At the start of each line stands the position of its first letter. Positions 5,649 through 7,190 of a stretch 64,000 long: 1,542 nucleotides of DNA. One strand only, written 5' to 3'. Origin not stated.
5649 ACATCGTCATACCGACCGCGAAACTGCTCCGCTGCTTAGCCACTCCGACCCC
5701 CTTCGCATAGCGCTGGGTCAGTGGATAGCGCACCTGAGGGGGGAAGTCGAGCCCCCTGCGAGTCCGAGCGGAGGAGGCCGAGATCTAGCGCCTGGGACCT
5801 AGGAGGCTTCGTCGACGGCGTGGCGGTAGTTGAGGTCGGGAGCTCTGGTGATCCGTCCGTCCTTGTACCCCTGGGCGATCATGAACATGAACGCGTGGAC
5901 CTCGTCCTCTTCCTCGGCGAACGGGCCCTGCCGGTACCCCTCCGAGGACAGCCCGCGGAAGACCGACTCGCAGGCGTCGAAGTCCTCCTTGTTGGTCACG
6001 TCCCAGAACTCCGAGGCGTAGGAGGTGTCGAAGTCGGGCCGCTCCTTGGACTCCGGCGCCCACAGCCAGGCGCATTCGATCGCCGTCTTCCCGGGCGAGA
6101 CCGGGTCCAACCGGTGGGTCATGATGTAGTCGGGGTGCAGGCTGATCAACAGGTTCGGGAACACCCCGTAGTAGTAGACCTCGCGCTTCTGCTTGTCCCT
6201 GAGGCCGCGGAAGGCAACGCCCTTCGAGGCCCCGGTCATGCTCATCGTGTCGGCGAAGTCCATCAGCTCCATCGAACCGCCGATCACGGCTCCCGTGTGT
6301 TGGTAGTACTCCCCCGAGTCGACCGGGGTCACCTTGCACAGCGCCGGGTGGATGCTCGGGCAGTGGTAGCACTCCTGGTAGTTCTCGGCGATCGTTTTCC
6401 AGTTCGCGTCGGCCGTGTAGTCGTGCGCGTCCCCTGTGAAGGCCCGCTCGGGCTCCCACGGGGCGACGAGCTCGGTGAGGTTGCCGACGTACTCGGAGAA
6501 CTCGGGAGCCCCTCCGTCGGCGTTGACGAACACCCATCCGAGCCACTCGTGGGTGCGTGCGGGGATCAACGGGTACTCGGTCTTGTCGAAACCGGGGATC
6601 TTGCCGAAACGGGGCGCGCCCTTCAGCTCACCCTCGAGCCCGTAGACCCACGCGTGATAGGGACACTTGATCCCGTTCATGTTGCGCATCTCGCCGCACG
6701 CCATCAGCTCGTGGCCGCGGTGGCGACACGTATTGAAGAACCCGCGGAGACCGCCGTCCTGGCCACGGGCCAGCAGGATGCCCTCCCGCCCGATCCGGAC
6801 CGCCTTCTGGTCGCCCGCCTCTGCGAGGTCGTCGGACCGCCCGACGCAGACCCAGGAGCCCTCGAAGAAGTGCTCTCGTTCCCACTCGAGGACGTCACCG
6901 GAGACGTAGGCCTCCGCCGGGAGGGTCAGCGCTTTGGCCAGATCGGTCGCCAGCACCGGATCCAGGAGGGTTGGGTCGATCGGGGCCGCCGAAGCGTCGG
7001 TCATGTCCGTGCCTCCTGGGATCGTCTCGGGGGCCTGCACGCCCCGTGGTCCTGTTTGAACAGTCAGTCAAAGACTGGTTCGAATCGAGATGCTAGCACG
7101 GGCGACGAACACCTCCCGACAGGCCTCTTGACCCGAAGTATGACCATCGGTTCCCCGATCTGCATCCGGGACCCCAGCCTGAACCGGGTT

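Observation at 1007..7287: Composite Rieske oxygenase + dual GcvT-family aminomethyltransferase + MTHFR_C + MetF locus: putative THF-dependent demethylation module of unknown substrate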

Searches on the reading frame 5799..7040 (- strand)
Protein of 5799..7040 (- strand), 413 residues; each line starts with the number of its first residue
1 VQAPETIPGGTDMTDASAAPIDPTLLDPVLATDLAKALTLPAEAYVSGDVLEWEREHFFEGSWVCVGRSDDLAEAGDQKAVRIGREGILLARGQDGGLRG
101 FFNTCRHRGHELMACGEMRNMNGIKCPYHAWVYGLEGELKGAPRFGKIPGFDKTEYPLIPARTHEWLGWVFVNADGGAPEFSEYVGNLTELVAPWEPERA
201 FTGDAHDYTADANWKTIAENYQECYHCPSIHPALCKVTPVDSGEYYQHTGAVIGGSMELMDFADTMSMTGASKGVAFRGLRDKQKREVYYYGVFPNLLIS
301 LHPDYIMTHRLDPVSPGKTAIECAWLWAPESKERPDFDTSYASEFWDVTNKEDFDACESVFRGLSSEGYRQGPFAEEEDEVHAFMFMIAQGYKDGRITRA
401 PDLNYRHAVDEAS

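Call 4: search_protein_families(library=pfam, proteins=[window:5799-7040:-], max_evalue=0.01)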
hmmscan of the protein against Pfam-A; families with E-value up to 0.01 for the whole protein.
window:5799-7040:- (413 aa): 2 families
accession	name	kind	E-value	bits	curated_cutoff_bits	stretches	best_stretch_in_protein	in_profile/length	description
PF00848.25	Ring_hydroxyl_A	-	1.6e-46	159.3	24.9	1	205-388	9-202/208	Ring hydroxylating alpha subunit (catalytic domain)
PF00355.32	Rieske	-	9.6e-18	64.3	20.3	1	62-150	1-86/88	Rieske [2Fe-2S] domain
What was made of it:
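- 5799..7004 (-): Group V (quaternary-ammonium type) Rieske non-haem-iron oxygenase alpha subunit, 401 aa. Accessory to the core pair. PF00355 and PF00848 hits (call 4).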

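Call 5: search_protein_families(library=ncbifam, proteins=[window:5799-7040:-], max_evalue=0.01)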
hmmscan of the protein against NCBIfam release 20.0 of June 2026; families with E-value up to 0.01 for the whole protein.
window:5799-7040:- (413 aa): 6 families
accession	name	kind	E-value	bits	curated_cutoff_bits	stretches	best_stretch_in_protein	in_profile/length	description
NF058607.1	GlBtMonoOxGbcA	equivalog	1.3e-46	158.9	670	2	35-236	28-227/420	glycine betaine monooxygenase oxygenase subunit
NF042946.1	3PPDioc_HcaE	equivalog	3.1e-24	85.8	830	1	42-238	18-221/450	3-phenylpropionate/cinnamic acid dioxygenase subunit alpha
TIGR03228.1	anthran_1_2_A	equivalog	8.1e-22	77.5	671.9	1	45-263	21-240/438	anthranilate 1,2-dioxygenase large subunit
NF041684.1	ant_diox_AndAc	equivalog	9.4e-21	73.9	750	1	39-231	22-222/418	anthranilate 1,2-dioxygenase large subunit AndAc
TIGR03229.1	benzo_1_2_benA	equivalog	1.7e-19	70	780.95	1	41-232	17-216/433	benzoate 1,2-dioxygenase large subunit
NF052579.1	BetMthstMoxSdmAMthl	equivalog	0.00016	20.8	600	1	63-140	18-92/351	4beta-methylsterol monooxygenase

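Call 8: search_solved_structures(query=window:5799-7040:-, max_evalue=0.00001)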
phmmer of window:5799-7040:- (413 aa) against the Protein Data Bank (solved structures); distinct sequences matched with E-value up to 0.00001: 30.
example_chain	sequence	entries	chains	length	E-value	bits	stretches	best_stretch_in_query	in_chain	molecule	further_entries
4qup_A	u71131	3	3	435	3.4e-43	151.4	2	37-242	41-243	Monoxygenase; demethylase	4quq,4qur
6y8j_A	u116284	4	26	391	4.1e-43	151.1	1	37-245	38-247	Carnitine monooxygenase oxygenase subunit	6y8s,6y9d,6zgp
3vca_A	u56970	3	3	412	4.2e-43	151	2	38-242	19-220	Ring-hydroxylating dioxygenase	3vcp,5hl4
6y9c_A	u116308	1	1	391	7.2e-42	147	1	37-245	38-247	Carnitine monooxygenase oxygenase subunit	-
3n0q_A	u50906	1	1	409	4.3e-37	131.3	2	42-242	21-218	Putative aromatic-ring hydroxylating dioxygenase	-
9jp5_A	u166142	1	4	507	1.5e-28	103.1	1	36-237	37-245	Phthalate 3,4-dioxygenase alpha subunit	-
2b1x_A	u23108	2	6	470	5.3e-23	84.8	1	36-237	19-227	naphthalene dioxygenase large subunit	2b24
5aeu_A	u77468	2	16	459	2.5e-21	79.3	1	36-228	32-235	BIPHENYL DIOXYGENASE SUBUNIT ALPHA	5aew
2xr8_A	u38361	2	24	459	2.6e-21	79.2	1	36-228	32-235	BIPHENYL DIOXYGENASE SUBUNIT ALPHA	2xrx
2yfi_A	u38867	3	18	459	2.6e-21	79.2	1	36-228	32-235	BIPHENYL DIOXYGENASE SUBUNIT ALPHA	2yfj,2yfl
2xsh_A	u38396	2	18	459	2.6e-21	79.2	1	36-228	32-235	BIPHENYL DIOXYGENASE SUBUNIT ALPHA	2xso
1uli_A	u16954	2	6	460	4.9e-21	78.3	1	42-228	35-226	biphenyl dioxygenase large subunit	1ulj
7yls_B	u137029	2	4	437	5.8e-21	78.1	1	42-232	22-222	Rieske (2Fe-2S) domain protein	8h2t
5xbp_A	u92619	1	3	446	1.2e-20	77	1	49-237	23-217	3NT oxygenase alpha subunit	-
8k0a_A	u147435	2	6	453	2e-20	76.3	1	43-237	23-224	3-phenylpropionate/cinnamic acid dioxygenase subunit alpha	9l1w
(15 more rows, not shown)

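Call 31: find_homologous_proteins(query=window:5799-7040:-, max_evalue=1e-20)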
Query window:5799-7040:- (413 aa): 5189 proteins with E <= 1e-20 among 8000 candidates; the best 120 are listed.
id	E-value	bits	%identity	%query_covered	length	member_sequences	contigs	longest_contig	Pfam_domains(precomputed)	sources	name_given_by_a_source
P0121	6.9e-284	959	100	97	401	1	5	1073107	PF00355.33,PF00848.26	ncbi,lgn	ncbi:MAG: aromatic ring-hydroxylating dioxygenase subunit alpha [Actinomycetota bacterium]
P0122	9.4e-244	827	85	97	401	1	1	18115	PF00355.33,PF00848.26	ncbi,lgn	ncbi:MAG: aromatic ring-hydroxylating dioxygenase subunit alpha [Actinomycetota bacterium]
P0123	5.0e-213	726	76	94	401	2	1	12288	PF00355.33,PF00848.26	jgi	jgi:phenylpropionate dioxygenase-like ring-hydroxylating dioxygenase large terminal subunit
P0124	7.3e-206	702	72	95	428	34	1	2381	PF00355.33,PF00848.26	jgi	-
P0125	1.2e-202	692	72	94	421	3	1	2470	PF00355.33,PF00848.26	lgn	-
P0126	1.1e-201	689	73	95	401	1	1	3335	PF00355.33,PF00848.26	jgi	jgi:Rieske 2Fe-2S family protein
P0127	8.3e-200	682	72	94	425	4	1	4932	PF00355.33,PF00848.26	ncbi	-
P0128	3.3e-197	674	70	97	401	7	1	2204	PF00355.33,PF00848.26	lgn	-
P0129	1.3e-189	649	69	93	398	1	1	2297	PF00355.33,PF00848.26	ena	-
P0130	2.9e-189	648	69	93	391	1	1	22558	PF00355.33,PF00848.26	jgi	-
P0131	3.7e-189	647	68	95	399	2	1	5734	PF00355.33,PF00848.26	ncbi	-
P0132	1.0e-188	646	67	95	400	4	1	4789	PF00355.33,PF00848.26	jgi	-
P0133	3.1e-186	638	68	93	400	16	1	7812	PF00355.33,PF00848.26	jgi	jgi:Rieske 2Fe-2S family protein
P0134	6.4e-186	637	68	93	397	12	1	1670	PF00355.33,PF00848.26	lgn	-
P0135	1.6e-185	635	68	93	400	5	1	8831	PF00355.33,PF00848.26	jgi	jgi:glycine betaine catabolism A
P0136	1.9e-185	635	66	94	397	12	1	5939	PF00355.33,PF00848.26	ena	-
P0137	5.9e-185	633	66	96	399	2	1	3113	PF00355.33,PF00848.26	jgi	-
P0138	1.5e-184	632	67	94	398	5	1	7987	PF00355.33,PF00848.26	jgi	jgi:glycine betaine catabolism A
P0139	6.7e-184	630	67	93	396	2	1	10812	PF00355.33,PF00848.26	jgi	-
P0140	9.7e-184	629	67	96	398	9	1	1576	PF00355.33,PF00848.26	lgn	-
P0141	1.5e-183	629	67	94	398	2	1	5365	PF00355.33,PF00848.26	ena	-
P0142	2.6e-183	628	66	93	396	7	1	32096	PF00355.33,PF00848.26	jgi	jgi:Rieske 2Fe-2S family protein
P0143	5.0e-183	627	65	95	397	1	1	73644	PF00355.33,PF00848.26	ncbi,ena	-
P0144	7.1e-183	627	67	94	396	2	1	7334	PF00355.33,PF00848.26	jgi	jgi:glycine betaine catabolism A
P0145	8.8e-183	626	67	93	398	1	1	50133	PF00355.33,PF00848.26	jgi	jgi:Rieske 2Fe-2S family protein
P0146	1.4e-182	626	68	93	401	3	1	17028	PF00355.33,PF00848.26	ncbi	-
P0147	1.6e-182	625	66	94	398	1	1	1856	PF00355.33,PF00848.26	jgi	jgi:Rieske 2Fe-2S family protein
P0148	1.8e-182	625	67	93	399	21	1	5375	PF00355.33,PF00848.26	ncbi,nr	ncbi:MAG TPA: aromatic ring-hydroxylating dioxygenase subunit alpha [Actinomycetota bacterium]|nr:ar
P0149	1.8e-182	625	65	95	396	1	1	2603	PF00355.33,PF00848.26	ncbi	-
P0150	2.1e-182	625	66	94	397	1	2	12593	PF00355.33,PF00848.26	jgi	jgi:Rieske 2Fe-2S family protein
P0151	3.1e-182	624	66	94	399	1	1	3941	PF00355.33,PF00848.26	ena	-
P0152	3.2e-182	624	66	96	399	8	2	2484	PF00355.33,PF00848.26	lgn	-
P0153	4.9e-182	624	67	93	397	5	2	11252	PF00355.33,PF00848.26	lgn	-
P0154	7.1e-182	623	66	95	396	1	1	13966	PF00355.33,PF00848.26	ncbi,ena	-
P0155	1.2e-181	622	67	93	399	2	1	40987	PF00355.33,PF00848.26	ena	-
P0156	1.5e-181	622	66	94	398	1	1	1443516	PF00355.33,PF00848.26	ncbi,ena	-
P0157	3.4e-181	621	66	94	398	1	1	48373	PF00355.33,PF00848.26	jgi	jgi:Rieske 2Fe-2S family protein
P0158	3.5e-181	621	65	95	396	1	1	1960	PF00355.33,PF00848.26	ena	-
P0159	3.7e-181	621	65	93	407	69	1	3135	PF00355.33,PF00848.26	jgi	-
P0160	4.9e-181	621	64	96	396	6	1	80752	PF00355.33,PF00848.26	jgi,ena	-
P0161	5.7e-181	620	65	94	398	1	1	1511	PF00355.33,PF00848.26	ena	-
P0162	9.3e-181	620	66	94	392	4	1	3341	PF00355.33,PF00848.26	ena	-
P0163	1.6e-180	619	67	94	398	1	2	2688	PF00355.33,PF00848.26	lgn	-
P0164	3.8e-180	618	64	95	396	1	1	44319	PF00355.33,PF00848.26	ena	-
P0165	3.8e-180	618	66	95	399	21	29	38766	PF00355.33,PF00848.26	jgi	jgi:Rieske 2Fe-2S family protein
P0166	3.9e-180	618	65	94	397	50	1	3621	PF00355.33,PF00848.26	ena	-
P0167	5.2e-180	617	65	96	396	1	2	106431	PF00355.33,PF00848.26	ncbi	ncbi:MAG: aromatic ring-hydroxylating dioxygenase subunit alpha [Actinomycetota bacterium]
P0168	1.9e-179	615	65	93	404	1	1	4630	PF00355.33,PF00848.26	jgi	jgi:Rieske 2Fe-2S family protein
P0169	2.0e-179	615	65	94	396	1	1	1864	PF00355.33,PF00848.26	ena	-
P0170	2.0e-179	615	65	90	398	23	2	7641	PF00355.33,PF00848.26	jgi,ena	-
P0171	2.7e-179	615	65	96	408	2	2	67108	PF00355.33,PF00848.26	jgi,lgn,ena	-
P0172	3.7e-179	614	67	93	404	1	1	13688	PF00355.33,PF00848.26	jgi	jgi:Rieske 2Fe-2S family protein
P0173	8.0e-179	613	65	93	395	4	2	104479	PF00355.33,PF00848.26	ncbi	-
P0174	1.2e-178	613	65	93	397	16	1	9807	PF00355.33,PF00848.26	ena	-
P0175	1.4e-178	612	65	93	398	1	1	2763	PF00355.33,PF00848.26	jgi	jgi:glycine betaine catabolism A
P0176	1.6e-178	612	64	93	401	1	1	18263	PF00355.33,PF00848.26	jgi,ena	-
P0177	1.9e-178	612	64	94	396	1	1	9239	PF00355.33,PF00848.26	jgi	jgi:Rieske 2Fe-2S family protein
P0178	2.0e-178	612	65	94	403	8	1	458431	PF00355.33,PF00848.26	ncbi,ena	-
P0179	2.2e-178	612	65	95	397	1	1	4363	PF00355.33,PF00848.26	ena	-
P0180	2.2e-178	612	65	93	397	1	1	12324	PF00355.33,PF00848.26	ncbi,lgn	-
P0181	2.8e-178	611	65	95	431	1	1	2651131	PF00355.33,PF00848.26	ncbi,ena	-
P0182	3.0e-178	611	64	96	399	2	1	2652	PF00355.33,PF00848.26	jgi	jgi:phenylpropionate dioxygenase-like ring-hydroxylating dioxygenase large terminal subunit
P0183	3.6e-178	611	65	94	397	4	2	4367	PF00355.33,PF00848.26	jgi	jgi:Rieske 2Fe-2S family protein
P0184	3.9e-178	611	64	95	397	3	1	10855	PF00355.33,PF00848.26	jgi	jgi:phenylpropionate dioxygenase-like ring-hydroxylating dioxygenase large terminal subunit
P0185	3.9e-178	611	63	94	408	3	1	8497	PF00355.33,PF00848.26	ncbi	ncbi:MAG: aromatic ring-hydroxylating dioxygenase subunit alpha [Actinomycetota bacterium]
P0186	4.4e-178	611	65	93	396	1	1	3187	PF00355.33,PF00848.26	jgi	jgi:Rieske 2Fe-2S family protein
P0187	6.7e-178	610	65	94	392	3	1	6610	PF00355.33,PF00848.26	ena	-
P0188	7.5e-178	610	64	93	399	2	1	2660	PF00355.33,PF00848.26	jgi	jgi:glycine betaine catabolism A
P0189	9.1e-178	610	64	94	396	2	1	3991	PF00355.33,PF00848.26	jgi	-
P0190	1.0e-177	610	65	94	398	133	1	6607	PF00355.33,PF00848.26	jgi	jgi:Rieske 2Fe-2S family protein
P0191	1.1e-177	609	66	93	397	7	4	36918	PF00355.33,PF00848.26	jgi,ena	jgi:Rieske 2Fe-2S family protein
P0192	1.3e-177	609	65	94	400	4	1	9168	PF00355.33,PF00848.26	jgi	jgi:glycine betaine catabolism A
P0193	1.4e-177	609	63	94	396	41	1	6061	PF00355.33,PF00848.26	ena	-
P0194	1.7e-177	609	65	93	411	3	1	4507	PF00355.33,PF00848.26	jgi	jgi:glycine betaine catabolism A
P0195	2.5e-177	608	63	96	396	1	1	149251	PF00355.33,PF00848.26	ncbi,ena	-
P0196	2.6e-177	608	63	95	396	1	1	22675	PF00355.33,PF00848.26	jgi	jgi:Rieske 2Fe-2S family protein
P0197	3.1e-177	608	64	94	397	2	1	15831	PF00355.33,PF00848.26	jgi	jgi:Rieske 2Fe-2S family protein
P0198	5.0e-177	607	64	93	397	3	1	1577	PF00355.33,PF00848.26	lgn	-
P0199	6.1e-177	607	65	93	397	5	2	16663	PF00355.33,PF00848.26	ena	-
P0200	6.2e-177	607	65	95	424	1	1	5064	PF00355.33,PF00848.26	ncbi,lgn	-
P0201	6.6e-177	607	63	94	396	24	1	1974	PF00355.33,PF00848.26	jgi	-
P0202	7.5e-177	607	65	94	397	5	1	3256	PF00355.33,PF00848.26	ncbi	-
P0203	9.6e-177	606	64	96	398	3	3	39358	PF00355.33,PF00848.26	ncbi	ncbi:MAG: aromatic ring-hydroxylating oxygenase subunit alpha [Actinomycetota bacterium]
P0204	1.2e-176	606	65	93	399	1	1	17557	PF00355.33,PF00848.26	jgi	jgi:glycine betaine catabolism A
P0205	1.5e-176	606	65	93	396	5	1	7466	PF00355.33,PF00848.26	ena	-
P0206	1.8e-176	605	65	95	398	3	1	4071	PF00355.33,PF00848.26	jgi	jgi:Rieske 2Fe-2S family protein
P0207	2.0e-176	605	64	94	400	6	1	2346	PF00355.33,PF00848.26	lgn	-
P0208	2.2e-176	605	64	94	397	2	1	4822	PF00355.33,PF00848.26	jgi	jgi:Rieske 2Fe-2S family protein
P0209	2.2e-176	605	64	96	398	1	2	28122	PF00355.33,PF00848.26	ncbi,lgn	ncbi:MAG: aromatic ring-hydroxylating dioxygenase subunit alpha [Actinomycetota bacterium]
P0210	2.5e-176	605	65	96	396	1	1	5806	PF00355.33,PF00848.26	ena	-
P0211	2.6e-176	605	64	94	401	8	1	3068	PF00355.33,PF00848.26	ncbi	-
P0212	2.7e-176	605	65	95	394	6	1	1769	PF00355.33,PF00848.26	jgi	jgi:glycine betaine catabolism A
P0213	3.2e-176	605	63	95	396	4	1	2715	PF00355.33,PF00848.26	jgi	jgi:Rieske 2Fe-2S family protein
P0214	3.5e-176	605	65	93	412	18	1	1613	PF00355.33,PF00848.26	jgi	jgi:glycine betaine catabolism A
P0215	4.0e-176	604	65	95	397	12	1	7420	PF00355.33,PF00848.26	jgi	jgi:glycine betaine catabolism A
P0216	4.4e-176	604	67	91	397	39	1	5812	PF00355.33,PF00848.26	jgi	jgi:glycine betaine catabolism A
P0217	4.4e-176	604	64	93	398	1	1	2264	PF00355.33,PF00848.26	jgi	jgi:phenylpropionate dioxygenase-like ring-hydroxylating dioxygenase large terminal subunit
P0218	5.1e-176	604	65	93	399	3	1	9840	PF00355.33,PF00848.26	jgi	jgi:glycine betaine catabolism A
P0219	5.2e-176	604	65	94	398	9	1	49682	PF00355.33,PF00848.26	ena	-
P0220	7.0e-176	604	64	94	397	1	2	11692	PF00355.33,PF00848.26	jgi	jgi:glycine betaine catabolism A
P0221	7.7e-176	603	64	94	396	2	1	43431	PF00355.33,PF00848.26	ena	-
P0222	1.0e-175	603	64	95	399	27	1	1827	PF00355.33,PF00848.26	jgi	jgi:glycine betaine catabolism A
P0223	1.3e-175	603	64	95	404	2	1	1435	PF00355.33,PF00848.26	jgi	jgi:phenylpropionate dioxygenase-like ring-hydroxylating dioxygenase large terminal subunit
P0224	1.4e-175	603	63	94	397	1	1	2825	PF00355.33,PF00848.26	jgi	jgi:glycine betaine catabolism A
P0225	1.4e-175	603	64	94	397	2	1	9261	PF00355.33,PF00848.26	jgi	jgi:Rieske 2Fe-2S family protein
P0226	1.7e-175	602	63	95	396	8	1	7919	PF00355.33,PF00848.26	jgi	jgi:Rieske 2Fe-2S family protein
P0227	2.1e-175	602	64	93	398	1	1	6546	PF00355.33,PF00848.26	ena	-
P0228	3.3e-175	601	64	94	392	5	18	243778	PF00355.33,PF00848.26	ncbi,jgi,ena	jgi:glycine betaine catabolism A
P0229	3.8e-175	601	64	92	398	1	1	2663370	PF00355.33,PF00848.26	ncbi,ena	-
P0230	3.9e-175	601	64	94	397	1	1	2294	PF00355.33,PF00848.26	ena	-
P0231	4.5e-175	601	65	93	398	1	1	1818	PF00355.33,PF00848.26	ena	-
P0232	4.7e-175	601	65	95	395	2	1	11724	PF00355.33,PF00848.26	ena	-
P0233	4.9e-175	601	65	92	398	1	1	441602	PF00355.33,PF00848.26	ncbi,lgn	-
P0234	7.3e-175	600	64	94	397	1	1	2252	PF00355.33,PF00848.26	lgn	-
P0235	8.4e-175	600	64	94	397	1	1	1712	PF00355.33,PF00848.26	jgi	jgi:Rieske 2Fe-2S family protein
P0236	1.4e-174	599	64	92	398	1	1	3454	PF00355.33,PF00848.26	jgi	jgi:phenylpropionate dioxygenase-like ring-hydroxylating dioxygenase large terminal subunit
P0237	2.4e-174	598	61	95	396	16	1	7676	PF00355.33,PF00848.26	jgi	jgi:Rieske 2Fe-2S family protein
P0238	2.4e-174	598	64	92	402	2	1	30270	PF00355.33,PF00848.26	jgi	jgi:Rieske 2Fe-2S family protein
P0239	3.2e-174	598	64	94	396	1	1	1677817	PF00355.33,PF00848.26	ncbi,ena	-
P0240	3.6e-174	598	63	94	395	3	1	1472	PF00355.33,PF00848.26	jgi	jgi:glycine betaine catabolism A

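Call 32: find_encoding_contigs(protein=P0228, flank=8000, max_places=4)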
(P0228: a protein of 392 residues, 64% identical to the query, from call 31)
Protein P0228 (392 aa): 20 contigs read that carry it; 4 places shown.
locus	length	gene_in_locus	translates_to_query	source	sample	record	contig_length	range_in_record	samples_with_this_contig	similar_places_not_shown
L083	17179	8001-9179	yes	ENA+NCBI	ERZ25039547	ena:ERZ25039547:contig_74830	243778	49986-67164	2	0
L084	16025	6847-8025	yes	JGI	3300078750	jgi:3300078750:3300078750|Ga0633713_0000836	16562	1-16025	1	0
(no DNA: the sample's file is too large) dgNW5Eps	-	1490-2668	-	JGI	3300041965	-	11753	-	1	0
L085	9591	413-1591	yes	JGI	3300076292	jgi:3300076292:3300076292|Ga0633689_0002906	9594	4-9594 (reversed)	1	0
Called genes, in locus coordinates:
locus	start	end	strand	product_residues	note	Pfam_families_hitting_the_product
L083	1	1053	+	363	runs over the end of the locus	PF00005:ABC_tran, PF08352:oligo_HPY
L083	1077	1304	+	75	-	PF03840:SecG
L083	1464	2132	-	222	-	PF07953:Toxin_R_bind_N (weak), PF13385:Laminin_G_3, PF00054:Laminin_G_1 (weak), PF02210:Laminin_G_2 (weak)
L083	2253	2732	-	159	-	PF04306:DUF456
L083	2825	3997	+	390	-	-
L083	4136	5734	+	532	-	PF00005:ABC_tran, PF02463:SMC_N (faint), PF13304:AAA_21 (faint), PF13401:AAA_22 (faint), PF12848:ABC_tran_Xtn, PF00005:ABC_tran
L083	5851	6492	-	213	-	-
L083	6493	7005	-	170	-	-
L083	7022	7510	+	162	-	PF07969:Amidohydro_3, PF01979:Amidohydro_1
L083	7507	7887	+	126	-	-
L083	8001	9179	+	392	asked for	PF00355:Rieske, PF00848:Ring_hydroxyl_A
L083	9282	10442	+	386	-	PF01571:GCV_T, PF08669:GCV_T_C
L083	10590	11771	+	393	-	PF01571:GCV_T, PF08669:GCV_T_C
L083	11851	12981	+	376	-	PF00089:Trypsin, PF13365:Trypsin_2, PF13180:PDZ_2, PF17820:PDZ_6 (weak)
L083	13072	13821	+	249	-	PF14801:TrmI-like_N, PF01135:PCMT, PF08704:GCD14, PF13847:Methyltransf_31 (weak), PF13649:Methyltransf_25 (faint)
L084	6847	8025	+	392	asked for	PF00355:Rieske, PF00848:Ring_hydroxyl_A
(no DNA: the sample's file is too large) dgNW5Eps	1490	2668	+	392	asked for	PF00355:Rieske, PF00848:Ring_hydroxyl_A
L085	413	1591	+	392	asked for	PF00355:Rieske, PF00848:Ring_hydroxyl_A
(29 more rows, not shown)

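Call 33: find_encoding_contigs(protein=P0181, flank=8000, max_places=2)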
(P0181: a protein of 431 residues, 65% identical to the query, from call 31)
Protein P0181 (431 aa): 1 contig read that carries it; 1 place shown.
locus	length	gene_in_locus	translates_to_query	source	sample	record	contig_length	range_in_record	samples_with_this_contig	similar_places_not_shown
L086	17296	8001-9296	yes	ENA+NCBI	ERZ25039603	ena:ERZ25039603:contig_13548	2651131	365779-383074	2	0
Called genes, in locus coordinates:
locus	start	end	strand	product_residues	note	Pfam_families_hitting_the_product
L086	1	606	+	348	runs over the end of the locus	PF00005:ABC_tran, PF08352:oligo_HPY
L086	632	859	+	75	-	PF03840:SecG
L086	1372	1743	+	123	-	PF00903:Glyoxalase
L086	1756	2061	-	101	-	-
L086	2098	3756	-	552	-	PF00005:ABC_tran, PF02463:SMC_N (weak), PF13238:AAA_18 (faint), PF13304:AAA_21, PF12848:ABC_tran_Xtn, PF00005:ABC_tran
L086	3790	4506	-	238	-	-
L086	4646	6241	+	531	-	PF00005:ABC_tran, PF02463:SMC_N (faint), PF13304:AAA_21 (faint), PF12848:ABC_tran_Xtn, PF00005:ABC_tran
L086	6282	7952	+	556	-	PF07969:Amidohydro_3, PF01979:Amidohydro_1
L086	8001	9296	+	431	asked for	PF00355:Rieske, PF00848:Ring_hydroxyl_A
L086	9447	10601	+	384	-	PF01571:GCV_T, PF08669:GCV_T_C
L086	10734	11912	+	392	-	PF01571:GCV_T, PF08669:GCV_T_C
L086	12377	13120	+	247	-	PF00089:Trypsin, PF13365:Trypsin_2, PF13180:PDZ_2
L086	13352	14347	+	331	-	PF22082:TtuA_LIM_N, PF01171:ATP_bind_3 (faint)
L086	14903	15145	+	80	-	PF08704:GCD14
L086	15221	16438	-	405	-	-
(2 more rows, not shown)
